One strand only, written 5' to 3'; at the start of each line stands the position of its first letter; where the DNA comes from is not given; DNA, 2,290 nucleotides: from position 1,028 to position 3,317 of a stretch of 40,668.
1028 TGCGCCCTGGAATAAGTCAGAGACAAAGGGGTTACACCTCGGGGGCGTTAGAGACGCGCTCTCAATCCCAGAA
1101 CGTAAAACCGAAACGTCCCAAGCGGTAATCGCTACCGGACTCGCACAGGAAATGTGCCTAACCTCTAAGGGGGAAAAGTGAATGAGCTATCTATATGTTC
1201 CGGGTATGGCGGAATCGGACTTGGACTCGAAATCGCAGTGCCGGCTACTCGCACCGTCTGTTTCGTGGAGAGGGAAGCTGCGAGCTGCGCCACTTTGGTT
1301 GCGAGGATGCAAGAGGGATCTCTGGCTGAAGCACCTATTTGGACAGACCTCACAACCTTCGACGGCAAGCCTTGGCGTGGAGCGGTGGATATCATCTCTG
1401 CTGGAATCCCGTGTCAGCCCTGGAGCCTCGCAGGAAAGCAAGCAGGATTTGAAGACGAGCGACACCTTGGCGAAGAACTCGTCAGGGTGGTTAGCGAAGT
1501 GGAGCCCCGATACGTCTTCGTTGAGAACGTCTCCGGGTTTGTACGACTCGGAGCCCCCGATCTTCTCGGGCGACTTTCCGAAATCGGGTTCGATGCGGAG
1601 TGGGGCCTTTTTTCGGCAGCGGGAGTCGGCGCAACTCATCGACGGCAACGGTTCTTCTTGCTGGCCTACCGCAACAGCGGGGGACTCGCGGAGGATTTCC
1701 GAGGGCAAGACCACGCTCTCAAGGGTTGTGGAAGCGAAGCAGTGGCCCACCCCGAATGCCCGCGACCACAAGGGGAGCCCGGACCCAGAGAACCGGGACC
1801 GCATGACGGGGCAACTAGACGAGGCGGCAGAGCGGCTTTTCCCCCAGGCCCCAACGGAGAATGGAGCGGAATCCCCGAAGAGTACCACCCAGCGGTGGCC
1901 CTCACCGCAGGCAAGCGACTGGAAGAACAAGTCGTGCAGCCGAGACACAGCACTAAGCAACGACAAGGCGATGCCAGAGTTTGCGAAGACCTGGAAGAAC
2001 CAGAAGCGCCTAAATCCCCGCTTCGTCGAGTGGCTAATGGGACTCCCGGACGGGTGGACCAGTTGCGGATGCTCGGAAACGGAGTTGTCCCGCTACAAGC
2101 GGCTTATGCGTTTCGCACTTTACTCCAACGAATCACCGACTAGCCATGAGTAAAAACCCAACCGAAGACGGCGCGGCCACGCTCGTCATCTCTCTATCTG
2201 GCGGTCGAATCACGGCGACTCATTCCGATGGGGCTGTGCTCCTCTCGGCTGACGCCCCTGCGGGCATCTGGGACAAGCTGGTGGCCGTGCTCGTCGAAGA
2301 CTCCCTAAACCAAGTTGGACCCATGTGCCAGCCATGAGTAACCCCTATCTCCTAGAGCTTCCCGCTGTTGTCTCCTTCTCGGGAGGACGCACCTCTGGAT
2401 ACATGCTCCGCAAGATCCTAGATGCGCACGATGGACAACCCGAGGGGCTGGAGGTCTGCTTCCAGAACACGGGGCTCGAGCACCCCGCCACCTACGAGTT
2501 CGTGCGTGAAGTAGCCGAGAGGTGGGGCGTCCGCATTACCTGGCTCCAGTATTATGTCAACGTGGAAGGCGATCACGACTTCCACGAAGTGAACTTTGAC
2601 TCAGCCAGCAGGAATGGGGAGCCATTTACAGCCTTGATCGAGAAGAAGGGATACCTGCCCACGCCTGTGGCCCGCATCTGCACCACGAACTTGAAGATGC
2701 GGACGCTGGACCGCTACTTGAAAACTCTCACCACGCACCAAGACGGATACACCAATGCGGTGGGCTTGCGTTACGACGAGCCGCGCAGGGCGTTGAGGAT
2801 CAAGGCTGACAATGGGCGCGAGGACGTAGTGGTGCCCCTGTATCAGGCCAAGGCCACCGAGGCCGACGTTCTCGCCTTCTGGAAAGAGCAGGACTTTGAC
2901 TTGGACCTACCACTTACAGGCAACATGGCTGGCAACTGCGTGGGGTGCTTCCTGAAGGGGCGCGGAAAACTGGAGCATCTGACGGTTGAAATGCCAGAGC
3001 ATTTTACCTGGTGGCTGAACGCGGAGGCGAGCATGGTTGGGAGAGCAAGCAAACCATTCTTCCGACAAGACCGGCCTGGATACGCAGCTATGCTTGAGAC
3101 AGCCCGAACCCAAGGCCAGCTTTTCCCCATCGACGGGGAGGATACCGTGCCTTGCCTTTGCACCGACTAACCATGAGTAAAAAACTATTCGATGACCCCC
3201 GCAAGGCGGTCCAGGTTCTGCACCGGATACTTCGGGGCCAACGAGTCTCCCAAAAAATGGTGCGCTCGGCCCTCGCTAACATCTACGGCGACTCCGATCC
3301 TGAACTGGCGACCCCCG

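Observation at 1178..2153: Two co-extensive ~320-codon ORFs in +1 register across the cytosine methyltransferase gene, with methyltransferase motifs split between the frames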

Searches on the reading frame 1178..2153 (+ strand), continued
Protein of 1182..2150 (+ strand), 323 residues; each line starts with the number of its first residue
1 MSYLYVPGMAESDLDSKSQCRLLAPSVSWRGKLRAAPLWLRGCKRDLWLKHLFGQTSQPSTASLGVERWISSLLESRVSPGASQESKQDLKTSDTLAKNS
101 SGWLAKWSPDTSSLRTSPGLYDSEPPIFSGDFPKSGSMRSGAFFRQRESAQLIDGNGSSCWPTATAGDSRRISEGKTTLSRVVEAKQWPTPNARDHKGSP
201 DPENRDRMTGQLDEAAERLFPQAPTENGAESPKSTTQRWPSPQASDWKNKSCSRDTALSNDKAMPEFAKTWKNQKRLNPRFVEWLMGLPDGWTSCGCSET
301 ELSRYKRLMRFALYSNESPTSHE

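Call 87: search_solved_structures(query=window:1178-2140:+, max_evalue=0.001, show_alignments=2)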
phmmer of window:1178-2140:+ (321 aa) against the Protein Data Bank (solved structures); distinct sequences matched with E-value up to 0.001: 24.
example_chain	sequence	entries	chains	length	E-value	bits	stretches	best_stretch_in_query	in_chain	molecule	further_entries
10mh_A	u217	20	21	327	1.2e-13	54.2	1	12-168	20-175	PROTEIN (CYTOSINE-SPECIFIC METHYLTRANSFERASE HHAI) | HaeIII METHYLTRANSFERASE | Modification methylase HhaI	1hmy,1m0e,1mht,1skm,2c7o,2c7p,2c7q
1fjx_A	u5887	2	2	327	1.2e-13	54.2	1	12-168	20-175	HHAI DNA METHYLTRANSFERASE | MODIFICATION METHYLASE HHAI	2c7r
1svu_A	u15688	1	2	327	1.2e-13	54.2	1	12-168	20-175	Modification methylase HhaI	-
2uyh_A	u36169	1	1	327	2.3e-13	53.3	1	12-168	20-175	MODIFICATION METHYLASE HHAI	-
2zcj_A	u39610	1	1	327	3.1e-13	52.9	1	12-168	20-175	Modification methylase HhaI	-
2uyc_A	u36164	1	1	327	5.9e-13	52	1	12-168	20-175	MODIFICATION METHYLASE HHAI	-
2uz4_A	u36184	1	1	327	5.9e-13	52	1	12-168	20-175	MODIFICATION METHYLASE HHAI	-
2z6q_A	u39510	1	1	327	8.1e-13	51.5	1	12-168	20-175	Modification methylase HhaI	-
2z6u_A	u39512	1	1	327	8.1e-13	51.5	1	12-168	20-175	Modification methylase HhaI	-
2i9k_A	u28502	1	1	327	1.2e-12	50.9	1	12-168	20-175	Modification methylase HhaI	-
2z6a_A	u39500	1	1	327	2.1e-12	50.1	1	12-168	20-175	Modification methylase HhaI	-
1dct_A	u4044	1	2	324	7.1e-09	38.6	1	1-166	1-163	PROTEIN (MODIFICATION METHYLASE HAEIII)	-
9hgm_A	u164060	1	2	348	1.4e-07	34.3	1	67-170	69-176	tRNA (cytosine(38)-C(5))-methyltransferase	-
1g55_A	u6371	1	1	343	1.4e-07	34.3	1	67-170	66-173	DNA CYTOSINE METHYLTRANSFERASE DNMT2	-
3ubt_Y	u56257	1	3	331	1.8e-07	33.9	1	1-166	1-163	Modification methylase HaeIII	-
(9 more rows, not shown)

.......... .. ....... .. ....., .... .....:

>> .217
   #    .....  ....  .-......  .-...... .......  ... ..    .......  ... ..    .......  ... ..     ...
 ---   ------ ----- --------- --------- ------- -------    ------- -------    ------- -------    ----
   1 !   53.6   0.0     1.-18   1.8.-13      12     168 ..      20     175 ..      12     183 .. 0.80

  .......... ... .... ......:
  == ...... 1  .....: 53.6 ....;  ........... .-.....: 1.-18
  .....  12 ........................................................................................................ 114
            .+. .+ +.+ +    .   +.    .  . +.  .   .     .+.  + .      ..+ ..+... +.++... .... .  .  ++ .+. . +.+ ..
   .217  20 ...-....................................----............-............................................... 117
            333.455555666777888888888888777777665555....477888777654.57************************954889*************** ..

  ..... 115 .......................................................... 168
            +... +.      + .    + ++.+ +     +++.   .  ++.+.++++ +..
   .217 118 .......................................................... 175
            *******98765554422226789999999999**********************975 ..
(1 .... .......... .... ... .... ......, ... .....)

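Call 88: find_related_loci(query=A2, collection=genome_contigs, flank=700)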
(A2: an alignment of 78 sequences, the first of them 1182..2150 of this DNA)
Query A2 (323 aa) in genome_contigs; peptide patterns used: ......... (x = any residue, [..] = any of these).
281 stretches matched a pattern; 229 encode a relative of the query (tblastn E <= 1e-3); the best 80 are kept; 80 distinct loci.
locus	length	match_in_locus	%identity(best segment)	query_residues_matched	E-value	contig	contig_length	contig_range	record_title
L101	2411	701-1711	35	1-314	2e-35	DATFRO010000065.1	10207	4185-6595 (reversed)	MAG TPA_asm: Steroidobacteraceae bacterium isolate SMAG_U9360 k141_3842158, whole genome shotgun sequence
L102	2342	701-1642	35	10-294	7e-34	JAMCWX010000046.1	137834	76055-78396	MAG: Chloroflexota bacterium isolate FK_Sedi_B_Bin.47 NODE_147_length_137834_cov_8.9399, whole genome shotgun sequence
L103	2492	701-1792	32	3-313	1e-32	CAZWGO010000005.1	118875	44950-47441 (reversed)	MAG TPA_asm: uncultured Micavibrio sp. isolate SRP062349_co2_102 genome assembly, contig: NODE_94_length_118875_cov_12.7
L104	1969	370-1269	32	1-304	3e-32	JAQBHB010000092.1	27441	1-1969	MAG: Deltaproteobacteria bacterium isolate MAG_452_bin-13 452_bin-13_ctg-092, whole genome shotgun sequence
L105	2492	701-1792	31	3-313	7e-31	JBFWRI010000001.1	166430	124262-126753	MAG: Bdellovibrionales bacterium isolate CA_2019_TPBF_202 NODE_888_length_166430_cov_4.852432_TPBF, whole genome shotgun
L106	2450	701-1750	30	7-313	3e-30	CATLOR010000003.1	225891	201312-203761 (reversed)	MAG: uncultured Rickettsiales bacterium isolate SRR3962293_bin.14_MetaWRAP_v1.3_MAG genome assembly, contig: ERZ505234.9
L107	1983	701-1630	32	10-314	9e-30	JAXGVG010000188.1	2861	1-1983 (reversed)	MAG: Alphaproteobacteria bacterium isolate AnMBR.bin438 bin438_188, whole genome shotgun sequence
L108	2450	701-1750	30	7-313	2e-29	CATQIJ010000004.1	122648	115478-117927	MAG: uncultured Rhizobiaceae bacterium isolate c4237395-2727-4e7e-8078-0816f8c4fa21 genome assembly, contig: contig_4, w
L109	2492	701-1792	30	3-313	5e-29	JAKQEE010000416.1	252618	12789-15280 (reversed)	MAG: Pseudomonadota bacterium isolate USDE_maxbin.087_sub k141_492705, whole genome shotgun sequence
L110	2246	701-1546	32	25-313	1e-28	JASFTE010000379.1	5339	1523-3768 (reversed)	MAG: Armatimonadota bacterium isolate D1103U20metaG_Bin_143 D1103U20metaG_FD_scaffold_6318_c1, whole genome shotgun sequ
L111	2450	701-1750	28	7-313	7e-28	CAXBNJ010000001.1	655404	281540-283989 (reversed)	MAG TPA_asm: uncultured Micavibrio sp. isolate ERR2762169_binner12_Refined_72 genome assembly, contig: ERZ3421842.3, who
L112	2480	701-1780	32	1-313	1e-27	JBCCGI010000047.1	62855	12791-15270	MAG: Planctomycetota bacterium isolate P01_B01_bin.4 k141_2851650_length_62855_cov_22.0048, whole genome shotgun sequenc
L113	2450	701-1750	29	7-313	1e-27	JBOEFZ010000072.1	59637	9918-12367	MAG: Alphaproteobacteria bacterium isolate PBSAalp14 PBSAc_contig_2313, whole genome shotgun sequence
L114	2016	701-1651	32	21-293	9e-27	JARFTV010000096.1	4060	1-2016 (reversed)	MAG: Alphaproteobacteria bacterium isolate QDN-W04B-4228_sbin_19 NODE_15133_length_4060_cov_7.080150, whole genome shotg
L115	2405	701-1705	31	19-314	9e-27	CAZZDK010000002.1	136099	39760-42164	MAG TPA_asm: uncultured Rhodospirillaceae bacterium isolate SRP290908_co1_67 genome assembly, contig: NODE_99_length_136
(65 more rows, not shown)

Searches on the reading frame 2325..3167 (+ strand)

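Call 94: search_protein_families(library=pfam, proteins=[window:2325-3167:+], max_evalue=0.001)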
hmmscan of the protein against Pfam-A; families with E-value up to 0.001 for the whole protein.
window:2325-3167:+ (281 aa): 1 family
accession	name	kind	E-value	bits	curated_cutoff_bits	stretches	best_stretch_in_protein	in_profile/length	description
PF01507.26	PAPS_reduct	-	1.1e-05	26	22.5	1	14-75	2-59/175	Phosphoadenosine phosphosulfate reductase domain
